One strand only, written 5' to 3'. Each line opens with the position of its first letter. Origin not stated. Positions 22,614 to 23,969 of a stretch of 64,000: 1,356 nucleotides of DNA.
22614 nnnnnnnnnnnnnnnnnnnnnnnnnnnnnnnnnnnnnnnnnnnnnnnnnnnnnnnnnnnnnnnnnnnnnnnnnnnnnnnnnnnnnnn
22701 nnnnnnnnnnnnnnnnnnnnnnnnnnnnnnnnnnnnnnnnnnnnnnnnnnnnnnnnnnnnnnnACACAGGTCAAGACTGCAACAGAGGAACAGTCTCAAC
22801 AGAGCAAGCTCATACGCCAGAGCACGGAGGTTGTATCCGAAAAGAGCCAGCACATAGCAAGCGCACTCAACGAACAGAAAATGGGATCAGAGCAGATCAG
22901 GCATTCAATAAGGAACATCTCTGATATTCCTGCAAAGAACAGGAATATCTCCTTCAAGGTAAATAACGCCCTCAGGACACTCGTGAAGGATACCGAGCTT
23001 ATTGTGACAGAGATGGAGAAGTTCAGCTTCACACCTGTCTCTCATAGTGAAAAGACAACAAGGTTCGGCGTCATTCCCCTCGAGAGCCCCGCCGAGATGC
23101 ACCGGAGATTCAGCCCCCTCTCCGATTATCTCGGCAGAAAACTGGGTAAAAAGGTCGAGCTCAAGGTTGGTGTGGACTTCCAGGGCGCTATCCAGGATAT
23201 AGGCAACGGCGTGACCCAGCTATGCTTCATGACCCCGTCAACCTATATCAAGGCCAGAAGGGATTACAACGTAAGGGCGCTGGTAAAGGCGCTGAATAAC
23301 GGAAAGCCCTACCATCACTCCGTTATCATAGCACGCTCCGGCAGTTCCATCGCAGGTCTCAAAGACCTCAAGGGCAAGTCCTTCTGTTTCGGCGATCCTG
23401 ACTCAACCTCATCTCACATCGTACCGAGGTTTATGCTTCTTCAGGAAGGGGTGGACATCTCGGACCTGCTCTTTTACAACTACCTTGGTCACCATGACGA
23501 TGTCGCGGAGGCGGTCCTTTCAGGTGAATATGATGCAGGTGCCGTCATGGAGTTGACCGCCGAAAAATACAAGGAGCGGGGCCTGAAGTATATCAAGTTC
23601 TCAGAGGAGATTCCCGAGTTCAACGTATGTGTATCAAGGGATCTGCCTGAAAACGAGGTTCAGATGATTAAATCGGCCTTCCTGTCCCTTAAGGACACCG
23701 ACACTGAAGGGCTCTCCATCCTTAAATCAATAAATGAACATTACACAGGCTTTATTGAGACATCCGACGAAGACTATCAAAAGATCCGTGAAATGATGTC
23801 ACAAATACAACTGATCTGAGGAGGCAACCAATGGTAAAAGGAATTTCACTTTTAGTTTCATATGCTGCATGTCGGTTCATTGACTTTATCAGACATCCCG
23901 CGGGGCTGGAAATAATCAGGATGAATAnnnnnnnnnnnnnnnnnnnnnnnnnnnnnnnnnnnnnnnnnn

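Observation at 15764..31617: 16-kb, 13-gene non-flagellar chemosensory cluster with four embedded non-canonical components and no recognisable output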

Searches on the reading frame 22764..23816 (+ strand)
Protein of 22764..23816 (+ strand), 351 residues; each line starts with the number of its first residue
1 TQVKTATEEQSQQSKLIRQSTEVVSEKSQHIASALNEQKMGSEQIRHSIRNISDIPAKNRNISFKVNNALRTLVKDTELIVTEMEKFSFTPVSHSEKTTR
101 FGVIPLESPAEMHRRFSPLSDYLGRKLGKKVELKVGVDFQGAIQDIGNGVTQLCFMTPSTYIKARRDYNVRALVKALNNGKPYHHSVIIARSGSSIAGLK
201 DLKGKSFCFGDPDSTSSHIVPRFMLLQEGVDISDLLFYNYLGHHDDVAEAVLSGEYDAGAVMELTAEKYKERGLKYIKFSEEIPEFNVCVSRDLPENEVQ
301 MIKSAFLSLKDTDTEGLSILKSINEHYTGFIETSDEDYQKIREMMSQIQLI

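Call 79: find_homologous_proteins(query=window:22764-23816:+, max_evalue=1e-10)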
Query window:22764-23816:+ (351 aa): 327 proteins with E <= 1e-10 among 2985 candidates; the best 120 are listed.
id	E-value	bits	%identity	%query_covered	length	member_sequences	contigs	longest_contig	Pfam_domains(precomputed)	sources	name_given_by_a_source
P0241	1.1e-146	506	63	100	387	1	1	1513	PF12727.13,PF09084.17,PF16868.11,PF12974.13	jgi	jgi:phosphonate transport system substrate-binding protein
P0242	1.1e-127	444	56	99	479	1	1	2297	PF00015.27,PF16868.11,PF12974.13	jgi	-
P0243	3.5e-127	442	57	100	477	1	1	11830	PF00015.27,PF12974.13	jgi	jgi:phosphate/phosphite/phosphonate ABC transporter binding protein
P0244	1.9e-126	440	57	99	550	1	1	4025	PF00015.27,PF12974.13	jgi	jgi:phosphate/phosphite/phosphonate ABC transporter binding protein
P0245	7.7e-126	438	57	100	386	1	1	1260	PF12974.13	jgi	jgi:phosphonate transport system substrate-binding protein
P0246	8.2e-125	434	55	99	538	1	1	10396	PF00015.27,PF09084.17,PF12974.13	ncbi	ncbi:MAG: phosphate/phosphite/phosphonate ABC transporter substrate-binding protein, partial [Thermo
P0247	3.4e-123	429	56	100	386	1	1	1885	PF09084.17,PF12974.13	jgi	jgi:phosphonate transport system substrate-binding protein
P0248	2.5e-121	423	57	100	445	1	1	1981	PF00015.27,PF12974.13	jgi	jgi:phosphonate transport system substrate-binding protein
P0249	1.1e-118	414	53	100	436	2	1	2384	PF12727.13,PF12974.13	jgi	jgi:phosphonate transport system substrate-binding protein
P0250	1.1e-117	411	55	100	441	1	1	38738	PF00015.27,PF12727.13,PF09084.17,PF12974.13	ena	-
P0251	1.2e-117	411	52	100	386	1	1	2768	PF12974.13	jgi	jgi:phosphonate transport system substrate-binding protein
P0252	1.6e-116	407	52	99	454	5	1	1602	PF00015.27,PF12727.13,PF09084.17,PF16868.11,PF12974.13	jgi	jgi:phosphonate transport system substrate-binding protein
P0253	3.9e-116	406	52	100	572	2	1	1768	PF00015.27,PF12974.13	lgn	-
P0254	2.2e-114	400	56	96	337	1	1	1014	PF12727.13,PF09084.17,PF12974.13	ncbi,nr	ncbi:MAG: phosphate/phosphite/phosphonate ABC transporter substrate-binding protein, partial [Nitros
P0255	1.6e-108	381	49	100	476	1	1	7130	PF00015.27,PF12727.13,PF09084.17,PF12974.13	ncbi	-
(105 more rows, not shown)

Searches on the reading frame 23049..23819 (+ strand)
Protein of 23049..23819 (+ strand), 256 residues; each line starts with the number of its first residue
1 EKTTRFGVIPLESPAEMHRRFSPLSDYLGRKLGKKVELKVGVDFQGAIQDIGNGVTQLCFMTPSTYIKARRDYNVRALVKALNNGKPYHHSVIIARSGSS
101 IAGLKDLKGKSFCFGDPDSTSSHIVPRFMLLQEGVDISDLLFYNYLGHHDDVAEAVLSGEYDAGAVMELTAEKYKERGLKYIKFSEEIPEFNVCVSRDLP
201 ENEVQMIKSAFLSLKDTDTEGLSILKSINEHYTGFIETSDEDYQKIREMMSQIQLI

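Call 61: search_solved_structures(query=window:23049-23819:+, max_evalue=0.001)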
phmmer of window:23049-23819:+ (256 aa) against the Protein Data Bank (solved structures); distinct sequences matched with E-value up to 0.001: 16.
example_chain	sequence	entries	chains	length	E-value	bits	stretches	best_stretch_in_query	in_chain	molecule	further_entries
5o2j_A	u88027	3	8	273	4.4e-30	108.2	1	6-253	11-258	Probable phosphite transport system-binding protein PtxB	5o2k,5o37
5jvb_A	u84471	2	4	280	4.3e-23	85.3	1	7-252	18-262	Phosphonate ABC transporter, periplasmic phosphonate-binding protein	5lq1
5lv1_A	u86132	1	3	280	2.5e-21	79.5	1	8-249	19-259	PtxB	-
6x6b_A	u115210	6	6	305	3.2e-17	66.1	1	5-255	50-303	ArrX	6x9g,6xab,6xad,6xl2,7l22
6x8w_A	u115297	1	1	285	9.2e-17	64.6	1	5-255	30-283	ArrX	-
6esk_A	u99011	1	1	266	5e-14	55.6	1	5-254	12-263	Putative periplasmic phosphite-binding-like protein (Pbl) PtxB-like protein designated Aio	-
6esv_A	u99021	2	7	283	6.3e-14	55.3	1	5-254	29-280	Putative periplasmic phosphite-binding-like protein (Pbl) PtxB-like protein designated Aio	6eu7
8ed5_A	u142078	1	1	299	1.2e-13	54.4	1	5-254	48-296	Putative periplasmic phosphite-binding-like protein (Pbl) PtxB-like protein designated Aio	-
7s6g_A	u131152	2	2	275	5.8e-13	52.1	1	5-168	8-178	Phosphonate ABC type transporter/ substrate binding component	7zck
3p7i_A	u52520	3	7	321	1.5e-10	44.3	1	1-217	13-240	PhnD, subunit of alkylphosphonate ABC transporter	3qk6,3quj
5lq5_A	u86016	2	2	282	2e-10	43.8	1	2-248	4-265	Putative phosphonate binding protein for ABC transporter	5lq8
6ghq_A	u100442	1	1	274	8.5e-10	41.8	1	4-248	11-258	Probable phosphite transport system-binding protein HtxB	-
6ght_A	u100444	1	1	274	1.3e-09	41.2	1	4-248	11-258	Probable phosphite transport system-binding protein HtxB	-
5me4_A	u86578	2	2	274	1.5e-09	41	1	4-248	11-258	Probable phosphite transport system-binding protein HtxB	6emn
3s4u_A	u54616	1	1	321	2.1e-09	40.5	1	1-164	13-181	PhnD, subunit of alkylphosphonate ABC transporter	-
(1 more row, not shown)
